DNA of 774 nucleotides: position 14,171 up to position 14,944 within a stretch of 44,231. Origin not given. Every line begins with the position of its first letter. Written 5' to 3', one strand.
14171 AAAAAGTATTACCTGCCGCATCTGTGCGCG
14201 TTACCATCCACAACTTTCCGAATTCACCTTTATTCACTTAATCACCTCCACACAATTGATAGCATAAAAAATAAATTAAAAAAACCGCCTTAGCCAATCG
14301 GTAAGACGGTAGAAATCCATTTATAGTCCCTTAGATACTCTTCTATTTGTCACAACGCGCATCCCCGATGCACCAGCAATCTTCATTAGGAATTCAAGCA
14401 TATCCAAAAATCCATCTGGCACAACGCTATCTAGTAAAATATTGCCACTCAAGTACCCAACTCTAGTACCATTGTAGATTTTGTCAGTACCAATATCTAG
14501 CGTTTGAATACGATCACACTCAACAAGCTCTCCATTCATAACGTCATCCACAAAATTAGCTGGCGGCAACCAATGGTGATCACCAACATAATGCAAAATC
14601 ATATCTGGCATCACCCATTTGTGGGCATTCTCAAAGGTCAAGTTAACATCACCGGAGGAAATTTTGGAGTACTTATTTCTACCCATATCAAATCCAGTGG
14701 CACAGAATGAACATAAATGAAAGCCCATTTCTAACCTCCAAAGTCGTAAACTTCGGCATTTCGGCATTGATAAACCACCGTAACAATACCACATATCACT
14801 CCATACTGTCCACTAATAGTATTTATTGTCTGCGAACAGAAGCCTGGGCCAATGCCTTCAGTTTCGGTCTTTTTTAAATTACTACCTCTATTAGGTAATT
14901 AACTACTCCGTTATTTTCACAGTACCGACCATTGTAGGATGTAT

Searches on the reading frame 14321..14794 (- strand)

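Call 74: search_protein_families(library=pfam, proteins=[window:14321-14794:-], max_evalue=0.01)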
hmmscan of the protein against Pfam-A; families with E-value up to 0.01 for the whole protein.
window:14321-14794:- (157 aa): 1 family
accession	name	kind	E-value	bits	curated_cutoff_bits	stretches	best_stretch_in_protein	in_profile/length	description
PF25535.1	DUF7919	-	4.1e-14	53.3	27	1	21-86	56-126/126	Domain of unknown function (DUF7919)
